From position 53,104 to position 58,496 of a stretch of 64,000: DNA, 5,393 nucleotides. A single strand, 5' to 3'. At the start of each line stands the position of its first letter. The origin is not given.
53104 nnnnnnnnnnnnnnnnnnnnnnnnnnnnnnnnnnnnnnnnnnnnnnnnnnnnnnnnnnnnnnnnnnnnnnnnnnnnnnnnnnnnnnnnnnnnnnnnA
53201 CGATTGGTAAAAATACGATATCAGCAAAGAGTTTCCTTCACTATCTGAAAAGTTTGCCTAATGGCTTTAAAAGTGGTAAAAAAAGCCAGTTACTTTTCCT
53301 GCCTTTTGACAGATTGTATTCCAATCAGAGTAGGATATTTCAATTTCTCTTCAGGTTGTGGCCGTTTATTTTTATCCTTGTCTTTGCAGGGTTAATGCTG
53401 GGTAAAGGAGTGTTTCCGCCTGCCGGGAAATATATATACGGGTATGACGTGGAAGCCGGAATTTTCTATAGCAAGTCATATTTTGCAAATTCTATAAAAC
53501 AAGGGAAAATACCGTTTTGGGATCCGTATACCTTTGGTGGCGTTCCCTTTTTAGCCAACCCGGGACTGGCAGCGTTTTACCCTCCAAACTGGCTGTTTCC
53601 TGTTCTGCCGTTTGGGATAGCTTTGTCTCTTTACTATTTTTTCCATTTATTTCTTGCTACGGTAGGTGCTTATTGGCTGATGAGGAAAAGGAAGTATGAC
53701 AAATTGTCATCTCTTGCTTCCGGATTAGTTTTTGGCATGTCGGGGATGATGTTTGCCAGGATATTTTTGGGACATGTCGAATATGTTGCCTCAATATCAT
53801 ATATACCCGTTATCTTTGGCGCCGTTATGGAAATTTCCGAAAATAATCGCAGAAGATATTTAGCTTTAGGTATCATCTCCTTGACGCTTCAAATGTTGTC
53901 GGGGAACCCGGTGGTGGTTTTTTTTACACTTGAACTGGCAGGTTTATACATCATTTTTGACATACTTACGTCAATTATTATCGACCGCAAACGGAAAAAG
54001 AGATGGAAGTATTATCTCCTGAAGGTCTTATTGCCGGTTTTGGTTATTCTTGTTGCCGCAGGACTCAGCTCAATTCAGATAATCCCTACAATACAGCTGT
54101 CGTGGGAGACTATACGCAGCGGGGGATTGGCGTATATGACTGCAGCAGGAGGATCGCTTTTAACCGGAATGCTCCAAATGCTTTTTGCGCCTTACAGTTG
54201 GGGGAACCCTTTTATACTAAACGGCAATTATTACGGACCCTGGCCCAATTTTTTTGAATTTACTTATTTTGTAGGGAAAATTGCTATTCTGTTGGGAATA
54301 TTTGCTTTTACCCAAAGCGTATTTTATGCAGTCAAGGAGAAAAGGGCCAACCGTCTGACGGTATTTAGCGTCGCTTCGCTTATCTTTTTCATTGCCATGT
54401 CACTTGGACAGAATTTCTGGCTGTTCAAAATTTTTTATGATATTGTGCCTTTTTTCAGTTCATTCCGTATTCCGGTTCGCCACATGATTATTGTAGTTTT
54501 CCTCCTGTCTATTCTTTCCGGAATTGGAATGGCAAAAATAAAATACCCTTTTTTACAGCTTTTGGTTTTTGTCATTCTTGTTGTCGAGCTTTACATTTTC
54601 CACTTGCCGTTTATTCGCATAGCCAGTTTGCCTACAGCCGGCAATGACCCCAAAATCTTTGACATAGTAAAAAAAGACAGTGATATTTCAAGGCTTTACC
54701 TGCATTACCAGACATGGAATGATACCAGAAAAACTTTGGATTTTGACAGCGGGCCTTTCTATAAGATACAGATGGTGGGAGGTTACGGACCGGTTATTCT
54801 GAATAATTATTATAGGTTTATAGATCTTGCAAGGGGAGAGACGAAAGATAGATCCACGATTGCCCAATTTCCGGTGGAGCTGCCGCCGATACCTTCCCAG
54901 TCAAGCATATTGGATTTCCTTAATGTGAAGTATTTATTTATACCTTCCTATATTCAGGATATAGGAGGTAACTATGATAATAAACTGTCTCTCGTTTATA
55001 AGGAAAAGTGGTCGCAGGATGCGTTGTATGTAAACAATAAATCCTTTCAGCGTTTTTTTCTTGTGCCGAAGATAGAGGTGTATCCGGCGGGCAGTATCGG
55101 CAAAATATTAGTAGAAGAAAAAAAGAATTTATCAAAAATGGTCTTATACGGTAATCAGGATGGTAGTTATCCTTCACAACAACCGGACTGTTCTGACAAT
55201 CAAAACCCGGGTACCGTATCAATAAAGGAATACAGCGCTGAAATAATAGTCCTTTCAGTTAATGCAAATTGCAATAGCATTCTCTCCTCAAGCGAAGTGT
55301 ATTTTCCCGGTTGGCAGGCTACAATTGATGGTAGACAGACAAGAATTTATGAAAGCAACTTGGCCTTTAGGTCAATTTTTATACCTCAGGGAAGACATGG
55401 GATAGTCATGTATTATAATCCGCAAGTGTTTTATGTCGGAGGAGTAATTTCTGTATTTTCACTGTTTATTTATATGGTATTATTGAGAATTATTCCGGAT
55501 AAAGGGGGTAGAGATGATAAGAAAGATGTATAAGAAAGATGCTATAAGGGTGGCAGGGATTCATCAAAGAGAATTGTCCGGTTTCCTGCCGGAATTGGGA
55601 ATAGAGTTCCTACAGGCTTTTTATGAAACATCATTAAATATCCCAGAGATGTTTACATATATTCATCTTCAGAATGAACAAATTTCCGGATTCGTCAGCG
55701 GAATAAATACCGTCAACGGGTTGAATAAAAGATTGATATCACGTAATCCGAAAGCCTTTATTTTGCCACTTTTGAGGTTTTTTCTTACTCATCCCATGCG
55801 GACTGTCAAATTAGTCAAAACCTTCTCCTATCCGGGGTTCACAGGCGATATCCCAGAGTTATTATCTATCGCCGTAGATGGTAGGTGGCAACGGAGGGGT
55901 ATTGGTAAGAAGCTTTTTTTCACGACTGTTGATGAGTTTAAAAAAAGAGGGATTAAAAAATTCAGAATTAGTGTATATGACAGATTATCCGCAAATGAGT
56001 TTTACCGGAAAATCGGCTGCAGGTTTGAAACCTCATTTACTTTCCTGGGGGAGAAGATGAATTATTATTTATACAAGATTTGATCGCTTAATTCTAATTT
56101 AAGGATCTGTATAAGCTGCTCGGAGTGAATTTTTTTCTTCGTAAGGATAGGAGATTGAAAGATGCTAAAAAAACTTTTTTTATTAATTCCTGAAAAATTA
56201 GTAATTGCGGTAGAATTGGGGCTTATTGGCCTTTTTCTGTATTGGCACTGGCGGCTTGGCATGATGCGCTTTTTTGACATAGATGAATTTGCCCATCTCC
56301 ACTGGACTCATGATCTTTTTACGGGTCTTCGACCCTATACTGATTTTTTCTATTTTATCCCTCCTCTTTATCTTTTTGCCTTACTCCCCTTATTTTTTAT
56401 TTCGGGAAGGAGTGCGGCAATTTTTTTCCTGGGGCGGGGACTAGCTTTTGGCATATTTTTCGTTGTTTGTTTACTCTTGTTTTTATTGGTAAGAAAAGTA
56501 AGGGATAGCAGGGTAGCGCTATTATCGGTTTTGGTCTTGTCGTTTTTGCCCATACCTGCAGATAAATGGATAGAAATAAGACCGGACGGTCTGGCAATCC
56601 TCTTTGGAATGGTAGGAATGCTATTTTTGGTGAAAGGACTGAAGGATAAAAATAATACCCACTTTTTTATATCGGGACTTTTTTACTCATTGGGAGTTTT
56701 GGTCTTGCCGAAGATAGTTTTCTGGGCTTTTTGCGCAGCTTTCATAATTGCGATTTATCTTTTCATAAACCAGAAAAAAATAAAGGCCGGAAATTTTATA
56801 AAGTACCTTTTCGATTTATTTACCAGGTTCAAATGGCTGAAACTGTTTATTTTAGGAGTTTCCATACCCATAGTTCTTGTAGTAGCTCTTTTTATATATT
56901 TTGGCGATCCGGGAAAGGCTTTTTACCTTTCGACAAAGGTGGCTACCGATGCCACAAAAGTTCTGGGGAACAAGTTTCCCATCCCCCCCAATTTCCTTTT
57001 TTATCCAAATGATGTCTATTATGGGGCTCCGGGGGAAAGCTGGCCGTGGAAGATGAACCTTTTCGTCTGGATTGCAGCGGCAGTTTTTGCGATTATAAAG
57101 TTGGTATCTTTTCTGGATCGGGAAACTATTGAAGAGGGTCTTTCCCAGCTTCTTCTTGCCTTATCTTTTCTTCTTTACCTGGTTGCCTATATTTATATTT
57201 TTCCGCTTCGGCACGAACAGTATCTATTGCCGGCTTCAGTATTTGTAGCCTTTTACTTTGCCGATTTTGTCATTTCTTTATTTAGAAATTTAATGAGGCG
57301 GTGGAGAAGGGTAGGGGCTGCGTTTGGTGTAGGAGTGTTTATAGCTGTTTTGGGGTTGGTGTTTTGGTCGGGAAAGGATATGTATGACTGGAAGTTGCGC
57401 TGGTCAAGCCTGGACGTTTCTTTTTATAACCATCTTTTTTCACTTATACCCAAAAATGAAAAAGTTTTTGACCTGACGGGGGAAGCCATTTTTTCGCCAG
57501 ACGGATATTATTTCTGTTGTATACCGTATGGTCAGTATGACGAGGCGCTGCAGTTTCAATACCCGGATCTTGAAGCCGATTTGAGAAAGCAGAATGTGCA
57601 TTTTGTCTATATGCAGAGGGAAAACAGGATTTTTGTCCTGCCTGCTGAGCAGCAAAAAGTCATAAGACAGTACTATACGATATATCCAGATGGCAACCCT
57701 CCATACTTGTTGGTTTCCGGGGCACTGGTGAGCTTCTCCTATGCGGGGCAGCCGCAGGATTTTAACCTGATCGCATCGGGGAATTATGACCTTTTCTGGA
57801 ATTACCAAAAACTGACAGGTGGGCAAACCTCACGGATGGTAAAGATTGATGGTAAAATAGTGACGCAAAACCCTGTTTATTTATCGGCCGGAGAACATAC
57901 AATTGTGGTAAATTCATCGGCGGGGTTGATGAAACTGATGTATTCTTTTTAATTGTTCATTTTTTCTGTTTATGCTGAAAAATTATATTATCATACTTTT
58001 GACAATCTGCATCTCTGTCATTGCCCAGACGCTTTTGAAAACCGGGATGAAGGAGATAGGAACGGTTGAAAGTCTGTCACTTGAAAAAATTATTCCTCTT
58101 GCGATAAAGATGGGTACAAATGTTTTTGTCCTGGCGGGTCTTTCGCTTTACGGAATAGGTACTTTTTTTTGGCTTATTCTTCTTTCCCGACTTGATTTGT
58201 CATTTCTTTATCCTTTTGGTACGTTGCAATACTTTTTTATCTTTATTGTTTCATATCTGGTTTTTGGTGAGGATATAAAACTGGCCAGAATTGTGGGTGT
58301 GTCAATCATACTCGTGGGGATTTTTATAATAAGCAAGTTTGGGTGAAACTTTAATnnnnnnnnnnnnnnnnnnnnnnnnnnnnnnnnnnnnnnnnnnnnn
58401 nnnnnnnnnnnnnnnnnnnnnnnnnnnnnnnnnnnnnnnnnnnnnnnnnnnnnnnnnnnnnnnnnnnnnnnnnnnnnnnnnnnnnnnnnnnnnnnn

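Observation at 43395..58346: Arn-like module: aminotransferase, SDR dehydratase/epimerase, GT2 lipid-phosphate transferase, 4-TM flippase-like protein, GNAT and methyltransferase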

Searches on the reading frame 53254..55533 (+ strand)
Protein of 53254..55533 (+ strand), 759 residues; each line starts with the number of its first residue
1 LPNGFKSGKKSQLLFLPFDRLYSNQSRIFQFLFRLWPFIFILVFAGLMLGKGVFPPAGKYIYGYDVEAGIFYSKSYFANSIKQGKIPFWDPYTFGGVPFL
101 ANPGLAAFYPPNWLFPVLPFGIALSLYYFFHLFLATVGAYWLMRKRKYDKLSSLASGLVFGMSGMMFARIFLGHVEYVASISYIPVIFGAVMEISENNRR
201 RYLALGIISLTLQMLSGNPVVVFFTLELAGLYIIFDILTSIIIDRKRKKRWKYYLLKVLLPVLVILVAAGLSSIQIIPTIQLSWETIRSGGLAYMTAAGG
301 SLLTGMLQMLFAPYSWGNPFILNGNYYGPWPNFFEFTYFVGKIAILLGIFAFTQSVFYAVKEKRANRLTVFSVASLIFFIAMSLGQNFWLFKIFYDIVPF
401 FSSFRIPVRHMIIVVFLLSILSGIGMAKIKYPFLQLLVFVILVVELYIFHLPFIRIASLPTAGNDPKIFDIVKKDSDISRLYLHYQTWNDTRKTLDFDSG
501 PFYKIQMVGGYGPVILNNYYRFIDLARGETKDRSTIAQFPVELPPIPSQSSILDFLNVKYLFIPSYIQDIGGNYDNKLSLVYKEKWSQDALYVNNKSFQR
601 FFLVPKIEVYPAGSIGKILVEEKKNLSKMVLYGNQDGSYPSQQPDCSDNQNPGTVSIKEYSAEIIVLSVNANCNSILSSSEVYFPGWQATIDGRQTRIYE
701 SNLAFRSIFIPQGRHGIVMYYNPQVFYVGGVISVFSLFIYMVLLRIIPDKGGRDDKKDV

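Call 4: search_protein_families(library=pfam, proteins=[window:53254-55533:+], max_evalue=0.01)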
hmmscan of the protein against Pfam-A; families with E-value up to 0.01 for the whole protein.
window:53254-55533:+ (759 aa): 1 family
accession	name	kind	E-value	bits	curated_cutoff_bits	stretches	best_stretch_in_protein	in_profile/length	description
PF09586.16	YfhO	-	6.4e-10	38.5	28.5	1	655-733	756-835/835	Bacterial membrane protein YfhO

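Call 6: search_protein_families(library=ncbifam, proteins=[window:53254-55533:+], max_evalue=0.001)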
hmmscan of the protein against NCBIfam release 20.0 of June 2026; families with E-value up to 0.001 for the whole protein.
window:53254-55533:+ (759 aa): 2 families
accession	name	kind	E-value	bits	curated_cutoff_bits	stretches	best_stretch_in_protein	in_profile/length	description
NF047590.1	GlcsyltransPgfM2Strep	equivalog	6.9e-08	31.1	1500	1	625-744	761-877/884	glycosyltransferase PgfM2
NF047589.1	GlcsyltransPgfM1Strep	equivalog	1e-07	30.4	1400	1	654-743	860-950/955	glycosyltransferase PgfM1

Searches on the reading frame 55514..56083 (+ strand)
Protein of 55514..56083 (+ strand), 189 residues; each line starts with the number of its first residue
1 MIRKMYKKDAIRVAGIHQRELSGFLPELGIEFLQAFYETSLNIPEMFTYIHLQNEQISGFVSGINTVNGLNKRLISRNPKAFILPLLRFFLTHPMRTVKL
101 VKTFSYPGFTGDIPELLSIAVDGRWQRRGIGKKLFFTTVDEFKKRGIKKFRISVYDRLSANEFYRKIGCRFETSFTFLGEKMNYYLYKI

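Call 4: search_protein_families(library=pfam, proteins=[window:55514-56083:+], max_evalue=0.01)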
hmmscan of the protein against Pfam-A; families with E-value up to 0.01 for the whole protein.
window:55514-56083:+ (189 aa): 4 families
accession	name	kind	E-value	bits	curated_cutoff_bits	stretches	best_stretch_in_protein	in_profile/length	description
PF13673.13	Acetyltransf_10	-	1.8e-08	34.8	23.6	1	118-169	56-107/128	Acetyltransferase (GNAT) domain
PF00583.31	Acetyltransf_1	-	4.4e-08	33.9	20.7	1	43-168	27-115/116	Acetyltransferase (GNAT) family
PF13508.13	Acetyltransf_7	-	1.9e-06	28.6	27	1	114-168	30-81/84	Acetyltransferase (GNAT) domain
PF08445.16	FR47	-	0.01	16.3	22.1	0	112-170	20-78/86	FR47-like protein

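Call 6: search_protein_families(library=ncbifam, proteins=[window:55514-56083:+], max_evalue=0.001)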
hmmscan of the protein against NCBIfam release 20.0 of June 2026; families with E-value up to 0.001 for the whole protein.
window:55514-56083:+ (189 aa): 3 families
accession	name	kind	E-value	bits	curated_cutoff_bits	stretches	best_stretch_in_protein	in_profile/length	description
TIGR01575.1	rimI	equivalog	9.3e-06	25.8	86.4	1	115-170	57-113/132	ribosomal protein S18-alanine N-acetyltransferase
NF002959.0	PRK03624.1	equivalog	2.9e-05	23.8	124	1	108-175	67-135/147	GNAT family acetyltransferase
NF007025.1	PRK09491.1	equivalog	0.00012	22.1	173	1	114-168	63-118/145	ribosomal protein S18-alanine N-acetyltransferase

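Call 39: search_solved_structures(query=window:55514-56083:+, max_evalue=0.01)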
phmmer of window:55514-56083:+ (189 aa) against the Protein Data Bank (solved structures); distinct sequences matched with E-value up to 0.01: 8.
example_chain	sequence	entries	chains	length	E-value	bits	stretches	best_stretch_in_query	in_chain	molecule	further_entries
5isv_A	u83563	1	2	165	0.00052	22.9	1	107-169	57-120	Ribosomal-protein-alanine acetyltransferase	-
5f46_A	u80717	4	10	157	0.00068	22.5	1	115-166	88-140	aminoglycoside acetyltransferase meta-AAC0020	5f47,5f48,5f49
2cnm_A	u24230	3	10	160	0.0019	21.1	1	110-168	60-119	MODIFICATION OF 30S RIBOSOMAL SUBUNIT PROTEIN S18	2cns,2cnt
5u08_A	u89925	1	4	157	0.0023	20.8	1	115-151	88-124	aminoglycoside acetyltransferase meta-AAC0020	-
5kga_A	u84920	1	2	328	0.0039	20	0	118-158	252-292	Predicted acetyltransferase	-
5kf1_A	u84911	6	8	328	0.0055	19.6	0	118-157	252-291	Predicted acetyltransferase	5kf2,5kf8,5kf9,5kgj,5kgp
5kgh_A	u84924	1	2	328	0.0062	19.4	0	118-158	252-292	Predicted acetyltransferase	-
3jvn_A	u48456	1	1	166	0.0092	18.9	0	119-170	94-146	Acetyltransferase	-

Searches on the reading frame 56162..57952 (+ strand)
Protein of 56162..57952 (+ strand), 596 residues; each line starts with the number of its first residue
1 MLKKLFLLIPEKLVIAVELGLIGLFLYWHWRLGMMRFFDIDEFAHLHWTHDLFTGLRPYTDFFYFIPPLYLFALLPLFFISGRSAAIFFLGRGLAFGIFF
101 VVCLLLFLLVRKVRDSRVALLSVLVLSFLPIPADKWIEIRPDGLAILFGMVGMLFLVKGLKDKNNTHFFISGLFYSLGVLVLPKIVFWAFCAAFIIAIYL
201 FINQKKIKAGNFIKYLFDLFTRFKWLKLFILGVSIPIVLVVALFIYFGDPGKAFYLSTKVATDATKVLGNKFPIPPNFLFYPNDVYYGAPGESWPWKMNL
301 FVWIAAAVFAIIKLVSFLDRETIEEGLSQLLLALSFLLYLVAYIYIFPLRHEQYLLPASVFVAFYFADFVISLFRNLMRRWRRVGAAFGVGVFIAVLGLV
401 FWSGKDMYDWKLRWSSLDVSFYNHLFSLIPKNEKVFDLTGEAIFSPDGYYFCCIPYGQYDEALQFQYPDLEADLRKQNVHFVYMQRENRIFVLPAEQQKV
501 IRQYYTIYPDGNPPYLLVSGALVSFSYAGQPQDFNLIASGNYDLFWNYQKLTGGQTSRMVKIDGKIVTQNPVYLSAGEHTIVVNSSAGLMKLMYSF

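Call 5: search_protein_families(library=pfam, proteins=[window:56162-57952:+], max_evalue=0.01)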
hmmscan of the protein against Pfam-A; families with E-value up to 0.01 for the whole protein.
window:56162-57952:+ (596 aa): 2 families
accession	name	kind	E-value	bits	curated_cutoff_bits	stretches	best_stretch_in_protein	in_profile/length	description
PF13231.12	PMT_2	-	1.9e-07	31.9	26.1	1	100-216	33-145/160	Dolichyl-phosphate-mannose-protein mannosyltransferase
PF23157.1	DUF7055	-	0.0026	17.9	27.6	1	529-588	6-60/66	Domain of unknown function (DUF7055)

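Call 7: search_protein_families(library=ncbifam, proteins=[window:56162-57952:+], max_evalue=0.001)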
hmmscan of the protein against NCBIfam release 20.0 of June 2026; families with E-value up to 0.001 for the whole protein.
window:56162-57952:+ (596 aa): 0 families

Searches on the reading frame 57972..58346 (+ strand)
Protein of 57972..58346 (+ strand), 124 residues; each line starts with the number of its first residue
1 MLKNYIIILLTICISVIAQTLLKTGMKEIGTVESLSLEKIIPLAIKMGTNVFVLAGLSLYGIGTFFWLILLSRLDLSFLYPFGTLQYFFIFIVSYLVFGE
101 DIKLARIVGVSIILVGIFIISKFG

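Call 5: search_protein_families(library=pfam, proteins=[window:57972-58346:+], max_evalue=0.01)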
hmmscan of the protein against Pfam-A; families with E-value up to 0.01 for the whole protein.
window:57972-58346:+ (124 aa): 1 family
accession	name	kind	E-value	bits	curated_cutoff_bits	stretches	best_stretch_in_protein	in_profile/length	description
PF00892.27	EamA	-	2.1e-05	25.3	28.2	1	52-121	65-134/135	EamA-like transporter family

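Call 7: search_protein_families(library=ncbifam, proteins=[window:57972-58346:+], max_evalue=0.001)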
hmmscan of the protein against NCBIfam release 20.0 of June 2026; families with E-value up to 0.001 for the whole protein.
window:57972-58346:+ (124 aa): 2 families
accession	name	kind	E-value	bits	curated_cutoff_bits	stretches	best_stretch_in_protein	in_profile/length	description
NF002816.2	PRK02971.1-2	equivalog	6.4e-14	52.4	99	1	9-121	4-117/120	4-amino-4-deoxy-L-arabinose-phosphoundecaprenol flippase subunit ArnF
NF011625.2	PRK15051.1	equivalog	1.1e-06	28.7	92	1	52-120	37-107/111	4-amino-4-deoxy-L-arabinose-phosphoundecaprenol flippase subunit ArnE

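Call 59: search_solved_structures(query=window:57972-58346:+, max_evalue=10)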
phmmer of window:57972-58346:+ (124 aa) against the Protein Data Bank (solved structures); distinct sequences matched with E-value up to 10: 1.
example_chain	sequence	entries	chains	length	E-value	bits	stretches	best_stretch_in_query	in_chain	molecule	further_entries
2z1a_A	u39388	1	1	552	1.4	12.9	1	90-116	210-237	5'-nucleotidase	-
